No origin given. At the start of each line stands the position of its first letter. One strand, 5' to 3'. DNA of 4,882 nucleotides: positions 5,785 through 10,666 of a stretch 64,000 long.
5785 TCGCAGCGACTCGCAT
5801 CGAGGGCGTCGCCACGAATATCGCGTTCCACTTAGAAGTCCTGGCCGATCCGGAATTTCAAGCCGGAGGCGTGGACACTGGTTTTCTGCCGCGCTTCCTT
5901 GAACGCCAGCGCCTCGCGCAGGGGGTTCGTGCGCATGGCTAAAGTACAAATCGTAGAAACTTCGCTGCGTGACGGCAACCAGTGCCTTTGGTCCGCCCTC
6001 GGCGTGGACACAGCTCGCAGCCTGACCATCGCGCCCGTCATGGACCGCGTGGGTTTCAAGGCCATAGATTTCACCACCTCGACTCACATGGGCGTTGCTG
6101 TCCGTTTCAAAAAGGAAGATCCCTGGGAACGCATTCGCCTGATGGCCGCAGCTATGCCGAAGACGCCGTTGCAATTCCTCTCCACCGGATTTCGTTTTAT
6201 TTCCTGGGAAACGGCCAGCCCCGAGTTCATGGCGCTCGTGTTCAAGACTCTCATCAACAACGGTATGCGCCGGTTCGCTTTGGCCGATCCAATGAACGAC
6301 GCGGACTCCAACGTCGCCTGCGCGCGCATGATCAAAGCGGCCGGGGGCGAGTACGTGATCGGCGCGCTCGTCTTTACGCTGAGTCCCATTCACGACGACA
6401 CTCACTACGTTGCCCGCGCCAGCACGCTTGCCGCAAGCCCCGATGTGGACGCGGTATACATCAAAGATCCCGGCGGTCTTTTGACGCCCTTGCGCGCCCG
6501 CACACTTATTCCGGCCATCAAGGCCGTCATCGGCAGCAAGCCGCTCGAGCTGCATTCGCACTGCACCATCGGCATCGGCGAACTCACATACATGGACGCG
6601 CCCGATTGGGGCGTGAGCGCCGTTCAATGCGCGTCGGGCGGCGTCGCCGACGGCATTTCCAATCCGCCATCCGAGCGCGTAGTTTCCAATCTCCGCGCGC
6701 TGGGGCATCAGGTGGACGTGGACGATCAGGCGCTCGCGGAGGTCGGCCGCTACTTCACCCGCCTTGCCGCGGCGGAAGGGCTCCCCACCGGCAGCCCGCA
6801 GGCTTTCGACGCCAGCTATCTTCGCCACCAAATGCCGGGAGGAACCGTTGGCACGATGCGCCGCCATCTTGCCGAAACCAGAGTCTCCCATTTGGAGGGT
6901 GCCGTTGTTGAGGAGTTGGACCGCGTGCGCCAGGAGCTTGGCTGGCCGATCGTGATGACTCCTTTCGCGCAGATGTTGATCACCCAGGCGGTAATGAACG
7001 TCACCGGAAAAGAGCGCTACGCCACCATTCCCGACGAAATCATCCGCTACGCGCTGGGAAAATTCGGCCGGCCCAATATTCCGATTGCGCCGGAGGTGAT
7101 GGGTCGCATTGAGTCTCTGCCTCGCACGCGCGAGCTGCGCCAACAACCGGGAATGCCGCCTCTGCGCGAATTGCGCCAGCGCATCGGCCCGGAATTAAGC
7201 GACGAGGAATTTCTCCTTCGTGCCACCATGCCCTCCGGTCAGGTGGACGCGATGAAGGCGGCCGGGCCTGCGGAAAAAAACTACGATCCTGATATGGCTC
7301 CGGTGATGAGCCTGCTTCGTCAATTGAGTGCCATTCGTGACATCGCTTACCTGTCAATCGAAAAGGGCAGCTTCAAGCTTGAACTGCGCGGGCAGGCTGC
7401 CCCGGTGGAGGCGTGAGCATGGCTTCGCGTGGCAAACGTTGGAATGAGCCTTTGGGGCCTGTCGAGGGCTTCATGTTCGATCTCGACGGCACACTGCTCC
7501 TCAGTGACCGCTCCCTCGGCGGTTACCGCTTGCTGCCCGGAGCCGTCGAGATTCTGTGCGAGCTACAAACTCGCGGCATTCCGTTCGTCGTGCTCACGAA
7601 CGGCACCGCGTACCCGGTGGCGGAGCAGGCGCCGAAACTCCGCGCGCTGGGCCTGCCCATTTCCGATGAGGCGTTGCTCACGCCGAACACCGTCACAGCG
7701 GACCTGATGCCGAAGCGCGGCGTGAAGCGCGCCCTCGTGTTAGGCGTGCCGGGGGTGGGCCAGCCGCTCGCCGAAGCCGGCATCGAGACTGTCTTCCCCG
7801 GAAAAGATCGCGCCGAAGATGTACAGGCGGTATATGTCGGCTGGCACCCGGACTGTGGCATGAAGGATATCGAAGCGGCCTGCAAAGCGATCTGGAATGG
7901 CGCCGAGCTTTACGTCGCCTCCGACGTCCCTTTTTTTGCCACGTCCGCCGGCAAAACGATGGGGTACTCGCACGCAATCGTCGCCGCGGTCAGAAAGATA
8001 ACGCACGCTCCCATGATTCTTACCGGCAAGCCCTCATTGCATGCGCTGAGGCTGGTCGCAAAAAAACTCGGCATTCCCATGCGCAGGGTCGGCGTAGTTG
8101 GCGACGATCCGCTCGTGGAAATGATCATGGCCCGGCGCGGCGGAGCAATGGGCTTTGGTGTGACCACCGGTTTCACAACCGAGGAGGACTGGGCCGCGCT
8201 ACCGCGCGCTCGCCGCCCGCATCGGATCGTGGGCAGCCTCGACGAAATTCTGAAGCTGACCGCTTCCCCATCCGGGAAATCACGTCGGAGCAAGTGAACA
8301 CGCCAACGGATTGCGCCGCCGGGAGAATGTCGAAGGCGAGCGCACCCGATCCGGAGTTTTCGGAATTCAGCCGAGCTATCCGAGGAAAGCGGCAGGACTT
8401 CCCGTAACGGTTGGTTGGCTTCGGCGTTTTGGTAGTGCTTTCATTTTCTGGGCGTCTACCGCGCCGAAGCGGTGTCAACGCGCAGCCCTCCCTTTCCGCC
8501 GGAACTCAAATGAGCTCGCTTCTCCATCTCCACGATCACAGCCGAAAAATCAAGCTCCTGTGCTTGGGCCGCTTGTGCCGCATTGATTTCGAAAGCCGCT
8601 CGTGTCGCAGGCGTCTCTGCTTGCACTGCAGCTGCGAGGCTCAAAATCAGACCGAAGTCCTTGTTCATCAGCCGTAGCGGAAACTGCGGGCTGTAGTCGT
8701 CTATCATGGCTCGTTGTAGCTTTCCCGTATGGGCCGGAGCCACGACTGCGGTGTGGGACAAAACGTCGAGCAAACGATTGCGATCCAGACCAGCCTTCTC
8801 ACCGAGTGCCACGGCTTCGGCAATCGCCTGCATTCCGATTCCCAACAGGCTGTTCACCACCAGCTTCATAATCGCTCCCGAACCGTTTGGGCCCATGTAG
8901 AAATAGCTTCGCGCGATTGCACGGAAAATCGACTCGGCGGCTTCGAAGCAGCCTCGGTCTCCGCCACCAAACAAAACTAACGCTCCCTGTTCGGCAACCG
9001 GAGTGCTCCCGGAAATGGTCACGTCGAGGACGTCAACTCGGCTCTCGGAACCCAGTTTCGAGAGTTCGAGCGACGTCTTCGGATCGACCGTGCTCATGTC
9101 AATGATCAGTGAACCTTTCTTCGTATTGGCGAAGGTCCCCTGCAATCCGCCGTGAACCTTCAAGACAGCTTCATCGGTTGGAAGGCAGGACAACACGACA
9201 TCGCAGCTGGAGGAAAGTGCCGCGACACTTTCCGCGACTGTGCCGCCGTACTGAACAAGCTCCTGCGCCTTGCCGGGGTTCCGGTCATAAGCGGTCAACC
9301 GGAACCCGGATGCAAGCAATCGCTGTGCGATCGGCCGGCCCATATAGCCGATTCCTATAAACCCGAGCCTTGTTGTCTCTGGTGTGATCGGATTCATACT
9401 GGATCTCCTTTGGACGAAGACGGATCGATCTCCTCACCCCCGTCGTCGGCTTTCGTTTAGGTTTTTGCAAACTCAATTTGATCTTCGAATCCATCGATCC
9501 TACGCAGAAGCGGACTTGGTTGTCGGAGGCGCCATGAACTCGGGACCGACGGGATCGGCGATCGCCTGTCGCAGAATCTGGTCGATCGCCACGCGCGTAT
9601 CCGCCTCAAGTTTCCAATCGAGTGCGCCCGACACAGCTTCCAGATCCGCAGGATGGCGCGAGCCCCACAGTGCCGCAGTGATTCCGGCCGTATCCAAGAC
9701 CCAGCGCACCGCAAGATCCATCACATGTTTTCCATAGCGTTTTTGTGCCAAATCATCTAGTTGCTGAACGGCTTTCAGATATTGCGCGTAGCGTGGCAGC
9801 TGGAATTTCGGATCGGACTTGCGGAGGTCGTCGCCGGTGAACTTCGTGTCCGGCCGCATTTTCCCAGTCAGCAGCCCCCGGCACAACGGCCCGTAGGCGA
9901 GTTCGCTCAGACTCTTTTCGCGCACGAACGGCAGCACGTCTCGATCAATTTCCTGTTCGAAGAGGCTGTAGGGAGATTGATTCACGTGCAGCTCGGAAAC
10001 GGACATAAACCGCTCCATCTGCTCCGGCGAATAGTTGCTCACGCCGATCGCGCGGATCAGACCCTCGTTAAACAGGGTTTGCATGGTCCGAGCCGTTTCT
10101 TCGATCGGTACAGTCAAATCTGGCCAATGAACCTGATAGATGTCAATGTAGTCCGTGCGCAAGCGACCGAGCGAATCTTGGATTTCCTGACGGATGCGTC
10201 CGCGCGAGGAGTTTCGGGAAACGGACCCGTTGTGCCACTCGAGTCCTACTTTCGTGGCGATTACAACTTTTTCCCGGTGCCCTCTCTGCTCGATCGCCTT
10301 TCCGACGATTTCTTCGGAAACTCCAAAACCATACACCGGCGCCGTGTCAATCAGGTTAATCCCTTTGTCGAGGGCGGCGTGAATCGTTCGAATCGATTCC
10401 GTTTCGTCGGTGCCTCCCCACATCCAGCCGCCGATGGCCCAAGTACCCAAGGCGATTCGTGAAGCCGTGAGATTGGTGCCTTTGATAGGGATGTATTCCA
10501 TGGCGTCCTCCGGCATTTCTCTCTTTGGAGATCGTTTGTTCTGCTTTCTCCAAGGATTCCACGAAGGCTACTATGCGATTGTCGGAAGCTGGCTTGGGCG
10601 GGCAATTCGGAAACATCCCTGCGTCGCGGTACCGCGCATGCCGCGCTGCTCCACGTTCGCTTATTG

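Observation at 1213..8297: Split PpsA/PpsB-type phosphotransferase operonically fused to a three-part biotin carboxylase and a HAD phosphatase: candidate phosphorylation-driven carboxylation of an unknown substrate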

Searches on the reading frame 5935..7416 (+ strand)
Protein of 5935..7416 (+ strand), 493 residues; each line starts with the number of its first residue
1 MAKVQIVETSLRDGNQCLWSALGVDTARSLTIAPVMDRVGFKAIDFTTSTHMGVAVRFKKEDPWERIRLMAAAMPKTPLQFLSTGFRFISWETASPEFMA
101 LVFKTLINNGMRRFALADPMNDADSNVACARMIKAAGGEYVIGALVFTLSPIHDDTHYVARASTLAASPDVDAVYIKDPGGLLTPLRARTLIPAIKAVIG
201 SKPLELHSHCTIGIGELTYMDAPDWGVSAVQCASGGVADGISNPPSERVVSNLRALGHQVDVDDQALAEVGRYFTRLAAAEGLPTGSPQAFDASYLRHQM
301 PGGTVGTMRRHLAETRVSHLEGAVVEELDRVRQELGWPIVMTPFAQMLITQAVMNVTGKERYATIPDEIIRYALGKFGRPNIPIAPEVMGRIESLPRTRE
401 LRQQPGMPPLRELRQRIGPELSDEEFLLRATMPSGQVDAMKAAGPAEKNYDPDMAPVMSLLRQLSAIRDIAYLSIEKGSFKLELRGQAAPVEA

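Call 3: search_protein_families(library=pfam, proteins=[window:5935-7416:+], max_evalue=0.01)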
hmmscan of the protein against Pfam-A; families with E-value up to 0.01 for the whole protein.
window:5935-7416:+ (493 aa): 2 families
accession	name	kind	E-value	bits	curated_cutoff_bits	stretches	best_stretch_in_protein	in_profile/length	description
PF02436.23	PYC_OADA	-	8.6e-19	68.5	27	1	297-441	3-162/201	Conserved carboxylase domain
PF00682.25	HMGL-like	-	2.1e-15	57.3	29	1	3-271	1-257/260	HMGL-like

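Call 4: search_protein_families(library=ncbifam, proteins=[window:5935-7416:+], max_evalue=0.01)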
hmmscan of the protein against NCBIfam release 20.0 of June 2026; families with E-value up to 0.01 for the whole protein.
window:5935-7416:+ (493 aa): 20 families
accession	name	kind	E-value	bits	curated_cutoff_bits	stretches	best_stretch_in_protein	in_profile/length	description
NF006761.0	PRK09282.1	domain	2.4e-84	283.9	402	1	1-393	1-389/591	pyruvate carboxylase subunit B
NF008985.0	PRK12331.1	equivalog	1.1e-75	255.1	718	1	1-437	1-438/465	oxaloacetate decarboxylase subunit alpha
TIGR01108.1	oadA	equivalog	2.9e-72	244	756.5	1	6-394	1-385/582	sodium-extruding oxaloacetate decarboxylase subunit alpha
NF010644.0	PRK14041.1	equivalog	5.5e-68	229.7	734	1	3-431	2-428/467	pyruvate carboxylase subunit B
NF010643.0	PRK14040.1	subfamily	4.7e-60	203.7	892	1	3-391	6-390/595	oxaloacetate decarboxylase subunit alpha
NF010645.0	PRK14042.1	equivalog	1.1e-57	196.1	1182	1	1-433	1-431/596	pyruvate carboxylase subunit B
NF009231.0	PRK12581.1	equivalog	6.5e-53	179.9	954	1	3-394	12-403/468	oxaloacetate decarboxylase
NF008984.0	PRK12330.1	equivalog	1.9e-49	168.8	827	1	3-405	5-404/500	methylmalonyl-CoA carboxytransferase subunit 5S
NF009554.0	PRK12999.1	equivalog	6.1e-37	127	965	1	3-388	533-931/1147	pyruvate carboxylase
TIGR01235.1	pyruv_carbox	equivalog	1.2e-23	82.6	1114.45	1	3-406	530-944/1143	pyruvate carboxylase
TIGR03217.1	4OH_2_O_val_ald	equivalog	1.2e-09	37.8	286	1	3-270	2-257/334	4-hydroxy-2-oxovalerate aldolase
NF002085.0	PRK00915.1-2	subfamily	2.8e-09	36.3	517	1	155-277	152-274/504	2-isopropylmalate synthase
NF006049.0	PRK08195.1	subfamily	3.6e-09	36.1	229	1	2-274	6-266/344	4-hyroxy-2-oxovalerate/4-hydroxy-2-oxopentanoic acid aldolase,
TIGR02660.1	nifV_homocitr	equivalog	1.6e-08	34.2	462.9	1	155-277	140-262/365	homocitrate synthase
TIGR02090.1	LEU1_arch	subfamily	3.9e-08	32.8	484.75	1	155-278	139-262/363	isopropylmalate/citramalate/homocitrate synthases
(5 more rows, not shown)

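Call 15: search_solved_structures(query=window:5935-7416:+, max_evalue=0.001)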
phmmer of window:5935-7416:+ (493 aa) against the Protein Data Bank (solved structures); distinct sequences matched with E-value up to 0.001: 30.
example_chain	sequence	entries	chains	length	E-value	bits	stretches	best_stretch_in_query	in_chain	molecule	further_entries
2nx9_A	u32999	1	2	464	9e-57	196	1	3-393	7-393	Oxaloacetate decarboxylase 2, subunit alpha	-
5ks8_C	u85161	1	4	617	2e-56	194.9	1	1-391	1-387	Pyruvate carboxylase subunit beta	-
1s3h_A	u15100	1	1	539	6.1e-45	157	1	4-414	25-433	transcarboxylase 5S subunit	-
1rqb_A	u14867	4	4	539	2.7e-44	154.9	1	4-414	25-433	transcarboxylase 5S subunit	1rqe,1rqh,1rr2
1u5j_A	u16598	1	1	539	3.7e-44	154.4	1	4-414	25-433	transcarboxylase 5S subunit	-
9ueq_A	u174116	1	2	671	3e-20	75.6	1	2-348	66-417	Pyruvate carboxylase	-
5vyw_A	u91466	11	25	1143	3.2e-20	75.5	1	4-407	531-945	Pyruvate carboxylase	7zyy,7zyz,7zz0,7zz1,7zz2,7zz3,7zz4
5vyz_A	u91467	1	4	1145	3.2e-20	75.5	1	4-407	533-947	Pyruvate carboxylase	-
5vz0_A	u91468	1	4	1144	4.3e-20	75.1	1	4-407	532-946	Pyruvate carboxylase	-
9ubg_A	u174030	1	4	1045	7.6e-20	74.3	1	2-348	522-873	Pyruvate carboxylase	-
9vmh_A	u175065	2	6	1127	8.8e-20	74.1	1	2-348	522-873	Pyruvate carboxylase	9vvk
4jx4_A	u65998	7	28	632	1.8e-19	73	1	3-388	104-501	Pyruvate carboxylase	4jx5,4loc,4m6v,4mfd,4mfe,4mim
4qsl_H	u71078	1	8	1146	4.9e-19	71.6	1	4-409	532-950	Pyruvate carboxylase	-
4qsk_A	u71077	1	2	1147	4.9e-19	71.6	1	4-409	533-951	Pyruvate carboxylase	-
4qsh_A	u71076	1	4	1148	4.9e-19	71.6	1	4-409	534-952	Pyruvate carboxylase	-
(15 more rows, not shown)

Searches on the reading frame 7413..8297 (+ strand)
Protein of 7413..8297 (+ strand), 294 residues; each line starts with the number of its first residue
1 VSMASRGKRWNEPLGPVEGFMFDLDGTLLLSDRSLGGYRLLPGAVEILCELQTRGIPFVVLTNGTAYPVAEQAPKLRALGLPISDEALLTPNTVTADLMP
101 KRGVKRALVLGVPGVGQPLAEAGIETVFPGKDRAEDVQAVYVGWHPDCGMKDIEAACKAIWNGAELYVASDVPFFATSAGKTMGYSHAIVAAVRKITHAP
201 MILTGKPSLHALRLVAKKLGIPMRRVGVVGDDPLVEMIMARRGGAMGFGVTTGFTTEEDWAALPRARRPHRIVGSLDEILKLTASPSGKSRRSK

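Call 3: search_protein_families(library=pfam, proteins=[window:7413-8297:+], max_evalue=0.01)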
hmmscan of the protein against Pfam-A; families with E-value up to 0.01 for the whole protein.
window:7413-8297:+ (294 aa): 5 families
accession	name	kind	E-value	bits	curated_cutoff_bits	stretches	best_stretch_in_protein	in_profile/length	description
PF13344.12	Hydrolase_6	-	5.1e-19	68.6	27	1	20-125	1-101/101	Haloacid dehalogenase-like hydrolase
PF00702.32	Hydrolase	-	8.9e-12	46.2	26.4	1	19-244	3-191/191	haloacid dehalogenase-like hydrolase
PF13242.12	Hydrolase_like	-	8.3e-11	42.1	22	1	204-278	2-74/75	HAD-hyrolase-like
PF13419.12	HAD_2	-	0.00036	21.1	23.8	0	194-244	123-172/178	Haloacid dehalogenase-like hydrolase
PF01177.27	Asp_Glu_race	-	0.0073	16.5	31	0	187-230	79-115/211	Asp/Glu/Hydantoin racemase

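Call 4: search_protein_families(library=ncbifam, proteins=[window:7413-8297:+], max_evalue=0.01)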
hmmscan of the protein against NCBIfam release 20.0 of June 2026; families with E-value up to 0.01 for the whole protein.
window:7413-8297:+ (294 aa): 21 families
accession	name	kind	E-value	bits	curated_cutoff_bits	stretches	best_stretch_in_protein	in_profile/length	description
TIGR01460.1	HAD-SF-IIA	subfamily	1.3e-22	80.8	100.15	1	20-253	1-246/246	HAD-IIA family hydrolase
TIGR01452.1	PGP_euk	subfamily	2.6e-21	76.3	201.95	1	17-261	2-257/279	phosphoglycolate/pyridoxal phosphate family phosphatase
NF053752.1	TK1734_fam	exception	7.5e-20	71.3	475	1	19-280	2-256/260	2-phosphoglycolate phosphatase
TIGR01457.1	HAD-SF-IIA-hyp2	hypoth_equivalog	1.3e-16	60.8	247.65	1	18-277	2-247/249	TIGR01457 family HAD-type hydrolase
NF007762.0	PRK10444.1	equivalog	1.3e-12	47.8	368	1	21-279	7-247/250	HAD-IIA family hydrolase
TIGR01458.1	HAD-SF-IIA-hyp3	hypoth_equivalog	2.1e-10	40.4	175.95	1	17-260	1-233/257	TIGR01458 family HAD-type hydrolase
TIGR01662.1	HAD-SF-IIIA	subfamily_domain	4.6e-08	33.2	44.6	1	20-65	3-51/141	HAD-IIIA family hydrolase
NF008610.0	PRK11587.1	equivalog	7.9e-07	28.6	282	1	37-82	81-125/219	sugar phosphatase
TIGR01668.1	YqeG_hyp_ppase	hypoth_equivalog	4.7e-06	26.2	89.1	1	180-263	70-148/170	YqeG family HAD IIIA-type phosphatase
NF009695.0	PRK13222.1-2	equivalog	2e-05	24.2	225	0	205-283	149-222/226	phosphoglycolate phosphatase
TIGR01456.1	CECR5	hypoth_equivalog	6.1e-05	22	139.25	1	19-127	2-108/321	TIGR01456 family HAD-type hydrolase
TIGR00099.1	Cof-subfamily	subfamily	0.00025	20.7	137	0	21-62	3-39/256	Cof-type HAD-IIB family hydrolase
NF009697.0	PRK13222.1-4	equivalog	0.00031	20.1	327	0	204-287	148-226/232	phosphoglycolate phosphatase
TIGR01449.2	PGP_bact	equivalog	0.00037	20.1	180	0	205-265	140-199/213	phosphoglycolate phosphatase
TIGR01656.1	Histidinol-ppas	subfamily_domain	0.001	19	84.15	0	206-247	102-142/149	histidinol-phosphate phosphatase domain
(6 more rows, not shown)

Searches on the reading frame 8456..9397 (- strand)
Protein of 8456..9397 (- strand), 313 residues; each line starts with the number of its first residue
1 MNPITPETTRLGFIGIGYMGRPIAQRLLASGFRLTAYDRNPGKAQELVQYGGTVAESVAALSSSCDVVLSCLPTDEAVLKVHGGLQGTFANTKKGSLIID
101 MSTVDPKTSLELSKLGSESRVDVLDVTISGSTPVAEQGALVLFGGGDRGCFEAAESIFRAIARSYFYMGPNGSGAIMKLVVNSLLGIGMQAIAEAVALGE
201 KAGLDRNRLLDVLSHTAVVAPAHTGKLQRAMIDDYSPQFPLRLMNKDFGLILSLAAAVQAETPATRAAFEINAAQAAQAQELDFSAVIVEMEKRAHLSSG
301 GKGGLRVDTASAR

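Call 3: search_protein_families(library=pfam, proteins=[window:8456-9397:-], max_evalue=0.01)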
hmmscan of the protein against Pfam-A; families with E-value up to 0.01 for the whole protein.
window:8456-9397:- (313 aa): 9 families
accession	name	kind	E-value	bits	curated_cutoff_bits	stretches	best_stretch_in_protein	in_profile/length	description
PF03446.21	NAD_binding_2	-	9.1e-39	133.5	21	1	11-169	2-161/161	NAD binding domain of 6-phosphogluconate dehydrogenase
PF14833.11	NAD_binding_11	-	4.4e-23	82.3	30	1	172-288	1-119/122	NAD-binding of NADP-dependent 3-hydroxyisobutyrate dehydrogenase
PF02826.25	2-Hacid_dh_C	-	1.4e-09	38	25.1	1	8-102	36-127/178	D-isomer specific 2-hydroxyacid dehydrogenase, NAD binding domain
PF03807.23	F420_oxidored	-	2.1e-09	38.3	21.6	1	10-102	1-92/94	NADP oxidoreductase coenzyme F420-dependent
PF01488.26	Shikimate_DH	-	1.3e-05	25.8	24.3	1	9-102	13-112/138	Shikimate / quinate 5-dehydrogenase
PF03721.20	UDPG_MGDP_dh_N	-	0.0015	18.5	27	0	10-49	2-41/187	UDP-glucose/GDP-mannose dehydrogenase family, NAD binding domain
PF03435.24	Sacchrp_dh_NADP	-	0.0016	19.2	25.1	0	13-51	3-45/129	Saccharopine dehydrogenase NADP binding domain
PF02737.24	3HCDH_N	-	0.0016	18.8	22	1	12-50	3-41/180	3-hydroxyacyl-CoA dehydrogenase, NAD binding domain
PF01408.29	GFO_IDH_MocA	-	0.0071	17.5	24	0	10-75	2-73/120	Oxidoreductase family, NAD-binding Rossmann fold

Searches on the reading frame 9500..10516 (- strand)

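Call 3: search_protein_families(library=pfam, proteins=[window:9500-10516:-], max_evalue=0.01)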
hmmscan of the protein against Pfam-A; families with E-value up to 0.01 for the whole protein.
window:9500-10516:- (338 aa): 1 family
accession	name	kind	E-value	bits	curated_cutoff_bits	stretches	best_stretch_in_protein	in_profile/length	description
PF00248.27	Aldo_ket_red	-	1.3e-70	238.3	24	1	20-315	1-290/291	Aldo/keto reductase family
